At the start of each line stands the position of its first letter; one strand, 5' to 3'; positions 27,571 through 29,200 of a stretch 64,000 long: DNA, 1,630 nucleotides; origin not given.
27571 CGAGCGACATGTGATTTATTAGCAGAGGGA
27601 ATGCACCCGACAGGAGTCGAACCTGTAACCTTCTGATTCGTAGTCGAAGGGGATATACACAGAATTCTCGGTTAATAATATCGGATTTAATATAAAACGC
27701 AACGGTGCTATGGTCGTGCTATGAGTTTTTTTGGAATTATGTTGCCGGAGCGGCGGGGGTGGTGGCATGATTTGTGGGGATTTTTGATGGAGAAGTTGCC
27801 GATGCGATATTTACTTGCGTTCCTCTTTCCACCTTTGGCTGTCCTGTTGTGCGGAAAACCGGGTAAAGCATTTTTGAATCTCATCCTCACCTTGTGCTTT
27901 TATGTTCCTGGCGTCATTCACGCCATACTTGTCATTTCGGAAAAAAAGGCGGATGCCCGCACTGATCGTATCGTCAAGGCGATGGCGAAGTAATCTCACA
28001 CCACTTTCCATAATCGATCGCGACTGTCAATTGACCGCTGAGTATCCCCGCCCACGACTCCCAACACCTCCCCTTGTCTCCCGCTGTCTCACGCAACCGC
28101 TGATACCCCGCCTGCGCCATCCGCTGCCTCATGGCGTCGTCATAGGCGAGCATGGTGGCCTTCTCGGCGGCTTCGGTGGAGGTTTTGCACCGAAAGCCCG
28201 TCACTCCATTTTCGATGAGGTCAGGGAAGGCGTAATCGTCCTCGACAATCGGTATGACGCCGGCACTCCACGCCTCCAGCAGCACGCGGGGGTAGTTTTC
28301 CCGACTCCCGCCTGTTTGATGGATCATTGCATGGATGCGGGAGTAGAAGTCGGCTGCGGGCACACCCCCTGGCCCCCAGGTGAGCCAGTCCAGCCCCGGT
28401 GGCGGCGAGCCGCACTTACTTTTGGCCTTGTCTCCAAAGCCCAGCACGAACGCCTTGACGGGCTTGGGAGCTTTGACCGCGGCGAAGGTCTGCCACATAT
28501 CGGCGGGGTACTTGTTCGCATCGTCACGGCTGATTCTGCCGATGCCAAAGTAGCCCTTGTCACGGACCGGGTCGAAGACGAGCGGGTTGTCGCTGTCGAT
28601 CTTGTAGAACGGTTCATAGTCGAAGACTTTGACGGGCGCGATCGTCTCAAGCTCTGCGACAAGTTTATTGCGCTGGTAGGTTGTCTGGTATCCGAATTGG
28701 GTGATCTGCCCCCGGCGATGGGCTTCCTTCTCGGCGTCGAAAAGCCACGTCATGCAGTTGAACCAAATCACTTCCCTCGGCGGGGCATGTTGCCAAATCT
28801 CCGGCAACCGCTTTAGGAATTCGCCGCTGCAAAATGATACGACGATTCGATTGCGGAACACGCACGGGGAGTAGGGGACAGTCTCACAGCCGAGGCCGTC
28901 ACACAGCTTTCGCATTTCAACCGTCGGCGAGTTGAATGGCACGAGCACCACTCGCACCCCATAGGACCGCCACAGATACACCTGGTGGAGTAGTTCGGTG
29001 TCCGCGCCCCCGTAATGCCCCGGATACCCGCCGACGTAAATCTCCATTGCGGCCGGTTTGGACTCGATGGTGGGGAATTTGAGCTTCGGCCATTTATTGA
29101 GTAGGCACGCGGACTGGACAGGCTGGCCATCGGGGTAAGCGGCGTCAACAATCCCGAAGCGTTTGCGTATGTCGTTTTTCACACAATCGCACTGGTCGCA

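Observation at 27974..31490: Cys-rich tail-distal gene with 27 consecutive serines, coupled to a GT-B glycosyltransferase: candidate virion O-glycosylation module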

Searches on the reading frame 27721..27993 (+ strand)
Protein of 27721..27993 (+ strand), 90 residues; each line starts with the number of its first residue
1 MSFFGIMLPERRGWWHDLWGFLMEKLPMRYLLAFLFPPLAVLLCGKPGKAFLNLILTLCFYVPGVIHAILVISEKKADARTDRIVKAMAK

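Call 74: search_protein_families(library=pfam, proteins=[window:27721-27993:+], max_evalue=0.01)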
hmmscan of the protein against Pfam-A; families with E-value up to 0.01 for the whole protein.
window:27721-27993:+ (90 aa): 1 family
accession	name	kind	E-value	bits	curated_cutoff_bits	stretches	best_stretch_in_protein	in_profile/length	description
PF01679.22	Pmp3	-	5e-14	52.5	22.9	1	28-72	3-48/49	Proteolipid membrane potential modulator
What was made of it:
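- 27974..29500 (-): Glycosyltransferase of 508 aa, soluble. It is the last gene of the prophage. Its 3' end overlaps the convergent host Pmp3 gene (27721..27993, + strand). Pmp3 was identified in call 74.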

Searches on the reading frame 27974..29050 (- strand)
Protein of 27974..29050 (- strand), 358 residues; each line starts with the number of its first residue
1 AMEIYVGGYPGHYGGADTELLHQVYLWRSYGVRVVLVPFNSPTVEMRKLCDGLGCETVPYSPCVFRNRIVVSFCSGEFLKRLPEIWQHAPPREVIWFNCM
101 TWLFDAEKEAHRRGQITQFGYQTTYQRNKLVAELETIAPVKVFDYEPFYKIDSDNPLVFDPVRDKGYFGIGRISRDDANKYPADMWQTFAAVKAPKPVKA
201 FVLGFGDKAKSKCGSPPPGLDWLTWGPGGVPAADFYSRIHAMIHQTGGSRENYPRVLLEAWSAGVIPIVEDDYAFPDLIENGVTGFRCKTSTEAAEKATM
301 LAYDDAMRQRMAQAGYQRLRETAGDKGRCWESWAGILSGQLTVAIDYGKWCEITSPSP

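Call 84: search_dna_similar(query=window:27974-29050:-, collection=phages, mode=protein, max_evalue=0.00001, max_rows=40)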
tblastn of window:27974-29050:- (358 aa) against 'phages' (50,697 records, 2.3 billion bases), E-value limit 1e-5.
No match.
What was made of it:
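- On Phage virion glycosylation system of the mycobacteriophage type: tblastn of the GT core against 50,697 deposited phage genomes gave no match at E 1e-5 (call 84).
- Closest known: Mycobacteriophage virion glycosylation. Different: The GT has no tblastn match in 50,697 deposited phage genomes, so it is not the mycobacteriophage enzyme (call 84).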
